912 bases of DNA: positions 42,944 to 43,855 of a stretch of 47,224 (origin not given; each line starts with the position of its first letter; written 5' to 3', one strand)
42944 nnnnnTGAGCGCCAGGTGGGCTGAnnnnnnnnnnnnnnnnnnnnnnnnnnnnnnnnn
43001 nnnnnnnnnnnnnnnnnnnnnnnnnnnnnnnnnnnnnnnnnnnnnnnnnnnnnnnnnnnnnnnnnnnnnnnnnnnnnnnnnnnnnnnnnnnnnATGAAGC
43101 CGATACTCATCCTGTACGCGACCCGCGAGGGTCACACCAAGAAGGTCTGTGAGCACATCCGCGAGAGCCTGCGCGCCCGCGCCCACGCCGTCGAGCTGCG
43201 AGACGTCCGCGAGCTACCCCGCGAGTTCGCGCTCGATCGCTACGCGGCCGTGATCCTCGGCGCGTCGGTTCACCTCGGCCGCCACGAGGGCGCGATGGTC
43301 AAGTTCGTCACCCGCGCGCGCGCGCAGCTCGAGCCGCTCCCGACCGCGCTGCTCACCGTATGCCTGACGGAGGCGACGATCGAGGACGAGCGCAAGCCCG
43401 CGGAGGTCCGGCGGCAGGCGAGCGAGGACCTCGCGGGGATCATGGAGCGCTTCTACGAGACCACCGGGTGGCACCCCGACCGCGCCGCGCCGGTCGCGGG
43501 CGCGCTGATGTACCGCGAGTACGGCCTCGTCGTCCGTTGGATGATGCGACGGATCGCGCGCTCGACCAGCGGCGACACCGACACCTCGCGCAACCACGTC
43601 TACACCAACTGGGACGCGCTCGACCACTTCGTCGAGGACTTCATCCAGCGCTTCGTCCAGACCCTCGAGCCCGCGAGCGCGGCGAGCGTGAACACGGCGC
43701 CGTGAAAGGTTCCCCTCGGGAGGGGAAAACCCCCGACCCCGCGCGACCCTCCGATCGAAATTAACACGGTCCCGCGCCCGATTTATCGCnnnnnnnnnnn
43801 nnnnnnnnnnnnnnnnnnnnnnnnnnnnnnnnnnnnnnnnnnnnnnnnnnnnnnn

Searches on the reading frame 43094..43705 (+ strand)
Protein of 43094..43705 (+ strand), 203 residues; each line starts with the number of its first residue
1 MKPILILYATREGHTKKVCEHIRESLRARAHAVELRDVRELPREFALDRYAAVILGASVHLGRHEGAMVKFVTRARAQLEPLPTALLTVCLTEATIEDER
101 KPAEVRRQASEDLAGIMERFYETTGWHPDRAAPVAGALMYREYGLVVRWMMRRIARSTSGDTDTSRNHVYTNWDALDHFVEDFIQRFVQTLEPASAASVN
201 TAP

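Call 7: search_protein_families(library=pfam, proteins=[window:43094-43705:+])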
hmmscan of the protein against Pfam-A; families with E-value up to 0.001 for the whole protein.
window:43094-43705:+ (203 aa): 3 families
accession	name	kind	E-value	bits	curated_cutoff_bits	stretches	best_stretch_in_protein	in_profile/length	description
PF12724.12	Flavodoxin_5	-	6.6e-34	117.8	27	1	5-165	1-145/145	Flavodoxin domain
PF00258.30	Flavodoxin_1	-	0.00039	21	25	1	6-58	1-54/143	Flavodoxin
PF12641.12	Flavodoxin_3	-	0.00047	20.4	27.5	1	5-72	1-63/160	Flavodoxin domain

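Call 8: search_protein_families(library=ncbifam, proteins=[window:43094-43705:+])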
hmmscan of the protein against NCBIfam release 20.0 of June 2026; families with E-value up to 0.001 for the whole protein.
window:43094-43705:+ (203 aa): 7 families
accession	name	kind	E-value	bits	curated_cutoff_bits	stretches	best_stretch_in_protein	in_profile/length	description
NF008316.0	PRK11104.1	equivalog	2.4e-34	118.7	142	1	4-185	3-173/177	menaquinone-dependent protoporphyrinogen IX dehydrogenase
NF005246.0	PRK06756.1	subfamily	5.6e-06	26.4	130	1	2-58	2-58/148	flavodoxin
NF006747.0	PRK09271.1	equivalog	3.4e-05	23.6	104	1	4-75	3-78/160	flavodoxin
TIGR01753.1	flav_short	equivalog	0.0001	22.8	123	1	4-59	1-55/140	flavodoxin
TIGR01754.1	flav_RNR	hypoth_equivalog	0.00012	21.9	163.8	1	4-73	3-75/140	putative ribonucleotide reductase-associated flavodoxin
NF005216.0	PRK06703.1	subfamily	0.00015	21.9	127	1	1-57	1-56/151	flavodoxin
NF006739.0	PRK09267.1-5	subfamily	0.00049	19.9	175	1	1-59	1-56/168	flavodoxin FldA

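Call 9: find_related_loci(query=window:43094-43705:+, collection=genome_contigs, flank=4000)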
Query window:43094-43705:+ (203 aa) in genome_contigs; peptide patterns used: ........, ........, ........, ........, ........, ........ (x = any residue, [..] = any of these).
93 stretches matched a pattern, but none encodes a relative of the query by tblastn (E <= 1e-3).

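Call 10: find_homologous_proteins(query=window:43094-43705:+)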
Query window:43094-43705:+ (203 aa): 339 proteins with E <= 0.001 among 1148 candidates; the best 120 are listed.
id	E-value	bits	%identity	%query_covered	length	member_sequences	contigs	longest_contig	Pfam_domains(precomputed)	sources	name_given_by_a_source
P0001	3.1e-130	449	100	100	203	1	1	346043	PF12724.13,PF12641.13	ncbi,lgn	-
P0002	2.2e-65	238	59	91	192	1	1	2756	PF12724.13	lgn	-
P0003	5.2e-64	233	55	100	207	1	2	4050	PF12724.13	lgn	-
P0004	2.8e-62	228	56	91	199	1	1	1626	PF12724.13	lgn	-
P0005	7.3e-62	226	54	95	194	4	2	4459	PF12724.13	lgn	-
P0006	2.4e-61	225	57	93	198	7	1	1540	PF12724.13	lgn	-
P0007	2.5e-60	221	56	91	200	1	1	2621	PF12724.13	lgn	-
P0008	2.9e-59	218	55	91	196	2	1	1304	PF12724.13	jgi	jgi:menaquinone-dependent protoporphyrinogen oxidase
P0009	1.3e-58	216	54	91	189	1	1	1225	PF12724.13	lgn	-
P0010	1.3e-58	216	49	100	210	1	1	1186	PF12724.13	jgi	jgi:menaquinone-dependent protoporphyrinogen oxidase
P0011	4.3e-58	214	53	90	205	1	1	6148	PF12724.13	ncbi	-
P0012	6.5e-58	213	54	91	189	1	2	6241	PF12724.13,PF00258.31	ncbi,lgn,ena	-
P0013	7.6e-58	213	53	97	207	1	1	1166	PF12724.13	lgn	-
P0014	1.1e-57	213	83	58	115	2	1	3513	PF12724.13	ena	-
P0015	1.5e-57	212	52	97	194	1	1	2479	PF12724.13,PF00258.31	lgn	-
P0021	3.1e-55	205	52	89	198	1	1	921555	PF12724.13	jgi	jgi:menaquinone-dependent protoporphyrinogen oxidase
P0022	9.1e-55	203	49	91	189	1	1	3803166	PF12724.13,PF00258.31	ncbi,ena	-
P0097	3.0e-48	182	47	89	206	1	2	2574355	PF12724.13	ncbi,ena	-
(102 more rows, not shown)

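Call 11: find_encoding_contigs(protein=window:43094-43705:+, flank=3000)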
Protein window:43094-43705:+ (203 aa): no gene with exactly this product is on record in the collection.

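Call 12: find_encoding_contigs(protein=P0001, flank=3000)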
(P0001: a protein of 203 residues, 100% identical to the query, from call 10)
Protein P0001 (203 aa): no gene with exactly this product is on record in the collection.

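Call 13: find_encoding_contigs(protein=P0014, flank=4000)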
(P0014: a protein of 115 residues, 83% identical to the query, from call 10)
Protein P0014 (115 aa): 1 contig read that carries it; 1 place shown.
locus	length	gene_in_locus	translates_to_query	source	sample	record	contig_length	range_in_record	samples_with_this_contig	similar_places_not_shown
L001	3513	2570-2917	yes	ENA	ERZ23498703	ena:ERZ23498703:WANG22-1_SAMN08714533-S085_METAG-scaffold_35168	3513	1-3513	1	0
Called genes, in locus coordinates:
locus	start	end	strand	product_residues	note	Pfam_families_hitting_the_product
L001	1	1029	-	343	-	?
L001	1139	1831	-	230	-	PF00072:Response_reg, PF00196:GerE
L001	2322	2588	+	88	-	-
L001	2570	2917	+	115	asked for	PF12724:Flavodoxin_5 (weak)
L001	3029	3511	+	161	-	?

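Call 16: list_cluster_members(proteins=[P0001, P0022, P0021, P0097])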
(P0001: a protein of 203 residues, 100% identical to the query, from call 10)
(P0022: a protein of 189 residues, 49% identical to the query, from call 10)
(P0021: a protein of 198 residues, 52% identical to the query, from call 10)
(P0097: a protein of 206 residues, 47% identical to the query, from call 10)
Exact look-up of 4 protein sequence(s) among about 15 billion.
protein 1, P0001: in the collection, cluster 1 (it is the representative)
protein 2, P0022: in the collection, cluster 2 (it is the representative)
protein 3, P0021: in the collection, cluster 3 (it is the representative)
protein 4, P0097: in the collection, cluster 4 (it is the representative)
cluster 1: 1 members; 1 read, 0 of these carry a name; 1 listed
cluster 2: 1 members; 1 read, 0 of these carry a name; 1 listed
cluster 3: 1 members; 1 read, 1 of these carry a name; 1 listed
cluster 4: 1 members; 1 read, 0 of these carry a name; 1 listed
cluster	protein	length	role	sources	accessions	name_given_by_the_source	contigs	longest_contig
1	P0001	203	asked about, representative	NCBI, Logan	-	-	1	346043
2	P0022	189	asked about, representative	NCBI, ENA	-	-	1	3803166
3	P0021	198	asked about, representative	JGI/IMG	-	menaquinone-dependent protoporphyrinogen oxidase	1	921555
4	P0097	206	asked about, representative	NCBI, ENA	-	-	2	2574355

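Call 18: find_related_loci(query=A1, collection=genome_contigs, flank=3000)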
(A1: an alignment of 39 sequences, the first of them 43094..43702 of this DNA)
Query A1 (203 aa) in genome_contigs; peptide patterns used: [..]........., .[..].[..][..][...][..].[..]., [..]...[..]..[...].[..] (x = any residue, [..] = any of these).
600 stretches matched a pattern (row limit reached: there are more); 563 encode a relative of the query (tblastn E <= 1e-3); the best 80 are kept; 80 distinct loci.
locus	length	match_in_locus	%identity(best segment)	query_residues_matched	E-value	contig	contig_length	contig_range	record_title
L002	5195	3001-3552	54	1-184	1e-64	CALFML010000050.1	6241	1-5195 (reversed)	MAG TPA_asm: uncultured Myxococcales bacterium isolate SRR6231182_bin.80_CONCOCT_v1.1_MAG genome assembly, contig: ERZ65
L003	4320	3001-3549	50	1-183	4e-59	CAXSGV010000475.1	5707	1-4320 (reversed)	MAG: uncultured Polyangiaceae bacterium isolate private_X16_metawrap_bin.20 genome assembly, contig: private_X16_metawra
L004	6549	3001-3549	48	1-183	2e-58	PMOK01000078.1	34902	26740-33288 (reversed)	MAG: Bryobacterales bacterium isolate palsa_89 73.20110600_P1M.2_contig_6166, whole genome shotgun sequence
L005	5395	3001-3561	50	1-187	1e-56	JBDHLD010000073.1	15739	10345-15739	MAG: Gemmatimonadota bacterium isolate BHB10-38_Bin_83 BHB10-38_Bin_83_scaffold_16369, whole genome shotgun sequence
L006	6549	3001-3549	47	1-183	2e-56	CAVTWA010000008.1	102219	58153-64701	MAG: uncultured Acidobacteriota bacterium isolate MFD04967.bin.2.116 genome assembly, contig: contig_21578, whole genome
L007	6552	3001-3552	48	1-184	4e-56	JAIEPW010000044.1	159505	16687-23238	MAG: Bryobacteraceae bacterium isolate co.spades.DASTOOL.2.5kb_066 c_000000444971, whole genome shotgun sequence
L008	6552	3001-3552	47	1-184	2e-55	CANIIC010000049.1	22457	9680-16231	MAG: Bryobacterales bacterium isolate RE-9nov16-226 genome assembly, contig: RE-9nov16-C4434, whole genome shotgun seque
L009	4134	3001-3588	46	1-197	3e-55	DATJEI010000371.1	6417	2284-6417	MAG TPA_asm: Bryobacteraceae bacterium isolate SMAG_U15429 k141_11886590, whole genome shotgun sequence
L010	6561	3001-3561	44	1-187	8e-54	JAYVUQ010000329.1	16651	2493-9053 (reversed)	MAG: Bryobacteraceae bacterium isolate GL75_DN_concoct_31 GL75_DN_concoct_31_328, whole genome shotgun sequence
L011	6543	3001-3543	47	1-181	8e-54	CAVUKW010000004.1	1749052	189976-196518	MAG: Terriglobia bacterium isolate MFD06435.bin.2.63 genome assembly, contig: contig_23737, whole genome shotgun sequenc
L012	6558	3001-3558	45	1-186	1e-53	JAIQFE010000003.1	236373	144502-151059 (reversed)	MAG: Terriglobia bacterium isolate SRVP_10 SR-VP_26_10_2019_B_40cm_scaffold_36, whole genome shotgun sequence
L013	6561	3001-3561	47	1-187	5e-53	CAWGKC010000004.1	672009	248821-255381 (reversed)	MAG: uncultured Acidobacteriota bacterium isolate MFD05705.bin.1.224 genome assembly, contig: contig_26810, whole genome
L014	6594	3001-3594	44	1-198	4e-53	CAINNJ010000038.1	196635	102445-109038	MAG: uncultured Acidobacteriia bacterium isolate VK_bin-1616 genome assembly, contig: bin-1616:38/67, whole genome shotg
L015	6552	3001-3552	48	6-196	3e-53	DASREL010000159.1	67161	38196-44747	MAG TPA_asm: Vicinamibacterales bacterium isolate SMAG_U10005 k141_116788, whole genome shotgun sequence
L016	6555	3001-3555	46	3-182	1e-52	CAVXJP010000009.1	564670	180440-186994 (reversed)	MAG: Terriglobia bacterium isolate MFD05684.bin.1.154 genome assembly, contig: contig_40325, whole genome shotgun sequen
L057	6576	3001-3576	39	4-196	5e-44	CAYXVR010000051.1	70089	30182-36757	MAG TPA_asm: uncultured Nannocystaceae bacterium isolate binchicken_co179_119 genome assembly, contig: NODE_1388_length_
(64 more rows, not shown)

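Call 21: find_related_loci(query=A1, collection=metagenome_contigs, flank=3000)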
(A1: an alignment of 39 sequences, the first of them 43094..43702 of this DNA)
Query A1 (203 aa) in metagenome_contigs; peptide patterns used: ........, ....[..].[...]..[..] (x = any residue, [..] = any of these).
600 stretches matched a pattern (row limit reached: there are more); 541 encode a relative of the query (tblastn E <= 1e-3); the best 80 are kept; 80 distinct loci.
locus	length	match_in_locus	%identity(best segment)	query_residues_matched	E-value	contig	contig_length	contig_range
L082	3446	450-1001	49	1-184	6e-61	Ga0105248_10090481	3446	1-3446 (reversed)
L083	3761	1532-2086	47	1-185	8e-59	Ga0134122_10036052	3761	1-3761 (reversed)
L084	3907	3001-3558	48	1-186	4e-58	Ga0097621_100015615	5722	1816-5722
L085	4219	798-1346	50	1-183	4e-58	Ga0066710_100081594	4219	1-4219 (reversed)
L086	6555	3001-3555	47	1-185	8e-58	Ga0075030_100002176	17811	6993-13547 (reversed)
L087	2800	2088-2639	49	1-184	1e-57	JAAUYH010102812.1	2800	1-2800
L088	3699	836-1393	47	1-186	1e-57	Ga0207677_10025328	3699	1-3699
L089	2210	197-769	48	1-191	6e-58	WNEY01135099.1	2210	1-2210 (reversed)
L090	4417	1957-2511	46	1-185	3e-57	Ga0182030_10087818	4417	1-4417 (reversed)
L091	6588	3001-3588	47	1-197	8e-57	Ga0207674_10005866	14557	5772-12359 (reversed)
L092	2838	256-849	46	1-203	4e-57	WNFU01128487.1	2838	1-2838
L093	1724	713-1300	47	1-193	9e-59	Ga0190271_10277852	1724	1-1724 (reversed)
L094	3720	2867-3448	45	2-195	6e-57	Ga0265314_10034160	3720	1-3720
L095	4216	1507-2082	46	1-197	9e-57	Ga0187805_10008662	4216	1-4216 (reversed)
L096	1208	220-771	45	1-184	1e-59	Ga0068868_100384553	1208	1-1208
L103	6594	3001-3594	46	1-203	5e-56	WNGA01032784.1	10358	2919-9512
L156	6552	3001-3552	45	1-184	1e-52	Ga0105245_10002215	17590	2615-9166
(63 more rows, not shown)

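Call 31: search_solved_structures(query=window:43094-43702:+, max_evalue=0.01, show_alignments=2)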
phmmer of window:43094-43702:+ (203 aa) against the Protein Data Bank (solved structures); distinct sequences matched with E-value up to 0.01: 2.
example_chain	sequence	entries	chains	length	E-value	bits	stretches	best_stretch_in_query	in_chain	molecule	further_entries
6fsg_A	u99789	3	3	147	0.00047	22.9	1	4-58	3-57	Flavodoxin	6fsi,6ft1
3kap_A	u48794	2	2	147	0.0075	19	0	4-59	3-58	Flavodoxin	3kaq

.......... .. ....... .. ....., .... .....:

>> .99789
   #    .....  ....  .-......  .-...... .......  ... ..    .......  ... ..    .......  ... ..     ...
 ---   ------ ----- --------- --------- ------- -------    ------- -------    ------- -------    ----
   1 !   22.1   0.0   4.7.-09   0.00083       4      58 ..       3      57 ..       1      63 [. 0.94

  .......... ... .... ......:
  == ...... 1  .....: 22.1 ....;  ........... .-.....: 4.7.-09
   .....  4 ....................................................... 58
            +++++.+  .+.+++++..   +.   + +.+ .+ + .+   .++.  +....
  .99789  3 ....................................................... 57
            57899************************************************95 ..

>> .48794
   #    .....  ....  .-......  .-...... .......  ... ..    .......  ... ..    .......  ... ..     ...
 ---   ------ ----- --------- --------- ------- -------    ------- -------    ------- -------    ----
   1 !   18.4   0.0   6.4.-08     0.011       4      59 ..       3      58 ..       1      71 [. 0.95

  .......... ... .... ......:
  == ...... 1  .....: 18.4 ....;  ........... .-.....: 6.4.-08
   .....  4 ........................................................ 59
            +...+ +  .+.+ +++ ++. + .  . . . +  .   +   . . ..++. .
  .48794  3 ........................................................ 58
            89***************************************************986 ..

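Call 47: search_protein_families(library=pfam, proteins=[L010:3-1373:-, L010:1444-2946:-, L010:3567-4568:+, L010:4689-6233:+, L156:3578-4963:-, L103:943-1980:+, L103:2283-2945:+, L103:3771-5210:-, L057:684-2522:+, L156:2099-2968:+])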
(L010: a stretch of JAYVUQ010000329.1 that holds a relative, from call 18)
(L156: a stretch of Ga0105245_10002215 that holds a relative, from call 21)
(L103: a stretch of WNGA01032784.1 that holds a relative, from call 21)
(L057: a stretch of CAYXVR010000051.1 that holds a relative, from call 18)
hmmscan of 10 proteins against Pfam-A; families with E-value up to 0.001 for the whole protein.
L010:3-1373:- (457 aa): 8 families
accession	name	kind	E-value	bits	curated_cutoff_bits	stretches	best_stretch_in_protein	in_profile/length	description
PF00158.32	Sigma54_activat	-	8.2e-65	218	20.2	1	229-394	2-167/168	Sigma-54 interaction domain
PF00072.30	Response_reg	-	6.4e-30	104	30.2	1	101-211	1-111/111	Response regulator receiver domain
PF14532.12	Sigma54_activ_2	-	3.4e-21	76.4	25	1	229-399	1-138/138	Sigma-54 interaction domain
PF25601.1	AAA_lid_14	-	6.1e-17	61.7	27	1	401-457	2-58/87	AAA+ ATPase lid domain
PF00004.35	AAA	-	5.2e-07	30.6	21.2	1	252-386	1-128/131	ATPase family associated with various cellular activities (AAA)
PF07728.20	AAA_5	-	2.1e-06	28.2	22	1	252-370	2-123/139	AAA domain (dynein-related subfamily)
PF01078.27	Mg_chelatase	-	5.6e-05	23.1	20.3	0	251-349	24-135/207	Magnesium chelatase, subunit ChlI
PF13191.12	AAA_16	-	0.0004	21.4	32.6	0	235-345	9-121/167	AAA ATPase domain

L010:1444-2946:- (501 aa): 7 families
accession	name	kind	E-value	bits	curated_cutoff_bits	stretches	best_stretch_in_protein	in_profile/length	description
PF02518.31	HATPase_c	-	2.7e-28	99.1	26.4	1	286-396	2-110/111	Histidine kinase-, DNA gyrase B-, and HSP90-like ATPase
PF00512.31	HisKA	-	1.5e-22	79.8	26.9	1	172-240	1-66/66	His Kinase A (phospho-acceptor) domain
PF00989.32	PAS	-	2.7e-19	69.7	22.6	1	19-131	2-113/113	PAS fold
PF13426.13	PAS_9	-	2e-17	63.8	27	1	28-133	1-103/103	PAS domain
PF08448.16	PAS_4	-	1.8e-11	44.7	23.1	1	24-136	1-110/110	PAS fold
PF13188.13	PAS_8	-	2.6e-09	37.1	21.8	1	18-71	1-55/65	PAS domain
PF24820.1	Diguanyl_cycl_sensor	-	0.00029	21.2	28.1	1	26-117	4-97/109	Diguanylate cyclase-like sensor domain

L010:3567-4568:+ (334 aa): 1 family
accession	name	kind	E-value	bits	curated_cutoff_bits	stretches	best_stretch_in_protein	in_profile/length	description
PF25183.1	OMP_b-brl_4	-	3.4e-46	158.5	30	1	112-250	1-135/838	Outer membrane beta barrel domain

L010:4689-6233:+ (515 aa): 1 family
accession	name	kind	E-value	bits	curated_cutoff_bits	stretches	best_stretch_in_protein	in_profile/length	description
PF25183.1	OMP_b-brl_4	-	9.4e-103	345.6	30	1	57-508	365-838/838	Outer membrane beta barrel domain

L156:3578-4963:- (462 aa): 9 families
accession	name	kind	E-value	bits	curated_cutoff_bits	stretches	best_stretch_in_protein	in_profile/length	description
PF00158.32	Sigma54_activat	-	8e-69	231.1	20.2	1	150-316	1-167/168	Sigma-54 interaction domain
PF00072.30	Response_reg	-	1.8e-27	96.2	30.2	1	13-121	2-110/111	Response regulator receiver domain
PF25601.1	AAA_lid_14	-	2.4e-23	82.2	27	1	323-403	2-82/87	AAA+ ATPase lid domain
PF14532.12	Sigma54_activ_2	-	1.4e-22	80.8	25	1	151-321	1-138/138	Sigma-54 interaction domain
PF02954.25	HTH_8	-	1.7e-13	50.5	22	1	419-460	1-42/42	Bacterial regulatory protein, Fis family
PF07728.20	AAA_5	-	7.7e-08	32.9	22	1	174-292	2-123/139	AAA domain (dynein-related subfamily)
PF00004.35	AAA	-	2.2e-06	28.6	21.2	1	174-307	1-127/131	ATPase family associated with various cellular activities (AAA)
PF01078.27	Mg_chelatase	-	2.6e-05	24.2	20.3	0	173-291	24-157/207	Magnesium chelatase, subunit ChlI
PF13191.12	AAA_16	-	4.7e-05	24.4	32.6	1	159-267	14-121/167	AAA ATPase domain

L103:943-1980:+ (346 aa): 8 families
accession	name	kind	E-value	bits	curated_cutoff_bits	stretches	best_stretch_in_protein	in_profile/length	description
PF00158.32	Sigma54_activat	-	6.7e-70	234.6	20.2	1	148-313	2-167/168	Sigma-54 interaction domain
PF00072.30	Response_reg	-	9.1e-29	100.3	30.2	1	9-113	1-105/111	Response regulator receiver domain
PF14532.12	Sigma54_activ_2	-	5.1e-21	75.8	25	1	148-318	1-138/138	Sigma-54 interaction domain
PF07728.20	AAA_5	-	5.9e-08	33.3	22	1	171-289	2-123/139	AAA domain (dynein-related subfamily)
PF00004.35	AAA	-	5.1e-05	24.2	21.2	1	171-296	1-119/131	ATPase family associated with various cellular activities (AAA)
PF13191.12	AAA_16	-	9.5e-05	23.4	32.6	1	146-207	1-63/167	AAA ATPase domain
PF01078.27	Mg_chelatase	-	9.5e-05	22.3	20.3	0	226-288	93-157/207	Magnesium chelatase, subunit ChlI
PF07724.20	AAA_2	-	0.00035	21.1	27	1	169-288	4-124/166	AAA domain (Cdc48 subfamily)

L103:2283-2945:+ (221 aa): 1 family
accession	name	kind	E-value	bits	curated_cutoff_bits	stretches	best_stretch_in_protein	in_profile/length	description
PF00571.33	CBS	-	1.5e-28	99.3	24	2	148-202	1-55/57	CBS domain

L103:3771-5210:- (480 aa): 4 families
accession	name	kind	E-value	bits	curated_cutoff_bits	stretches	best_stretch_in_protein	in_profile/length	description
PF01262.27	AlaDh_PNT_C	-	7.5e-69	231.8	23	1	251-461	1-213/214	Alanine dehydrogenase/PNT, C-terminal domain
PF05222.21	AlaDh_PNT_N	-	2.6e-40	138.2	30.4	1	116-247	1-136/136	Alanine dehydrogenase/PNT, N-terminal domain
PF02826.25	2-Hacid_dh_C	-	5e-06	26.4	25.1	1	280-378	38-127/178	D-isomer specific 2-hydroxyacid dehydrogenase, NAD binding domain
PF01488.26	Shikimate_DH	-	8.1e-05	23.2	24.3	1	279-378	13-112/138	Shikimate / quinate 5-dehydrogenase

L057:684-2522:+ (613 aa): 7 families
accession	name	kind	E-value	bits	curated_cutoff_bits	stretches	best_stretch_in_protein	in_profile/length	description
PF00158.32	Sigma54_activat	-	1.2e-71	240.2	20.2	1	300-465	2-167/168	Sigma-54 interaction domain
PF00072.30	Response_reg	-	4.1e-31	107.9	30.2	1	159-268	1-110/111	Response regulator receiver domain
PF25601.1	AAA_lid_14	-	1.5e-27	95.6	27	1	472-552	2-82/87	AAA+ ATPase lid domain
PF14532.12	Sigma54_activ_2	-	9.4e-21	74.9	25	1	300-470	1-138/138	Sigma-54 interaction domain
PF02954.25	HTH_8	-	1.7e-09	37.7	22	1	562-602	2-42/42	Bacterial regulatory protein, Fis family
PF07728.20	AAA_5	-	5.9e-08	33.3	22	1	323-442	2-124/139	AAA domain (dynein-related subfamily)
PF13191.12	AAA_16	-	0.00021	22.3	32.6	1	298-359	1-63/167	AAA ATPase domain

L156:2099-2968:+ (290 aa): 1 family
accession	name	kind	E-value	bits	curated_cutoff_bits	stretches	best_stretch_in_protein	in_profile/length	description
PF00582.32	Usp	-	9.8e-40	136.8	24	2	7-142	2-138/141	Universal stress protein family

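Call 56: find_encoding_contigs(protein=P0002, flank=2500, max_places=2)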
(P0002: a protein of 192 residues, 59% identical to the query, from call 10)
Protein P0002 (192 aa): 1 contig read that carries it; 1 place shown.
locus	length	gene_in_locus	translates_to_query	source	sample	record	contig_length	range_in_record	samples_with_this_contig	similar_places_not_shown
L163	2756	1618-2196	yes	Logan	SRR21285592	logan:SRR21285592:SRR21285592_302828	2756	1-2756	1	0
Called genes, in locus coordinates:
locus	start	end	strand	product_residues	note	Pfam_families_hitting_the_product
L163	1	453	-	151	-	?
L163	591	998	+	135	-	PF19452:DUF5990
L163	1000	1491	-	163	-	PF13453:Zn_ribbon_TFIIB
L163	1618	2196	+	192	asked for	PF12724:Flavodoxin_5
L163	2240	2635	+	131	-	PF04248:NTP_transf_9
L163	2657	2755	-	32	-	?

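Call 57: find_encoding_contigs(protein=P0003, flank=2500, max_places=2)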
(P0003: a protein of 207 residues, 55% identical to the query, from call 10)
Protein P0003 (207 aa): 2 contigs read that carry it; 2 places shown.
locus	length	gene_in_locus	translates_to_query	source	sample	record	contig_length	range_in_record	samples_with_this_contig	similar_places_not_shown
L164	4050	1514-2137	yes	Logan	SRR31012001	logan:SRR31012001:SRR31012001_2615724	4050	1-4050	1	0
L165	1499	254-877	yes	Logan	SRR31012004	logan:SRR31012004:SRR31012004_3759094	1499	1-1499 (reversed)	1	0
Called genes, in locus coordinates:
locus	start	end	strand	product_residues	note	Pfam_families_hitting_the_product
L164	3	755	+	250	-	?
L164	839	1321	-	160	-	PF04828:GFA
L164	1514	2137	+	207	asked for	PF12724:Flavodoxin_5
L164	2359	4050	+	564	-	?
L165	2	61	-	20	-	?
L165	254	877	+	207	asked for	PF12724:Flavodoxin_5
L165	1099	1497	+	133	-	?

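Call 58: find_encoding_contigs(protein=P0005, flank=2500, max_places=2)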
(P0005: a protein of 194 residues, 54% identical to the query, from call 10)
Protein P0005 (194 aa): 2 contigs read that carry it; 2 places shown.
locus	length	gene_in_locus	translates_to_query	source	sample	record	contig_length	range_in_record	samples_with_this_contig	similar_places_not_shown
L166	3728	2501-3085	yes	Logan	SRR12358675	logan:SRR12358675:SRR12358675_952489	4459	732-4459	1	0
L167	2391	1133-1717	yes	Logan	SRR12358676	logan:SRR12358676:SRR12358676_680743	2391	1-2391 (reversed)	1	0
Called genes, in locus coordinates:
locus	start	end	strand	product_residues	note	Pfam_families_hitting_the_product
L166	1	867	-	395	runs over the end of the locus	PF00144:Beta-lactamase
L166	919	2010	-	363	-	PF00300:His_Phos_1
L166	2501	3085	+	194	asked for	PF12724:Flavodoxin_5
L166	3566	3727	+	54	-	?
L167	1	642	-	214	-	?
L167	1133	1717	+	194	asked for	PF12724:Flavodoxin_5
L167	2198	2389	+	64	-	?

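Call 59: find_encoding_contigs(protein=P0007, flank=2500, max_places=2)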
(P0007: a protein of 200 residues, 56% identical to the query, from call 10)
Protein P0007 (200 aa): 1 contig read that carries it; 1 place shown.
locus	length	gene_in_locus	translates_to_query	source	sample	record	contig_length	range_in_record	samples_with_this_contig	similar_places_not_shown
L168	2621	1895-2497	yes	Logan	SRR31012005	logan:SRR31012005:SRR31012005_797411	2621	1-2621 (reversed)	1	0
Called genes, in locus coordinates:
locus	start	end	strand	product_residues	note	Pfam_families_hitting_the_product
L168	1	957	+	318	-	?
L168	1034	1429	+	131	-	PF00190:Cupin_1, PF07883:Cupin_2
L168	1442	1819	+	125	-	PF07238:PilZ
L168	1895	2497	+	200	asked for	PF12724:Flavodoxin_5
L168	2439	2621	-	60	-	?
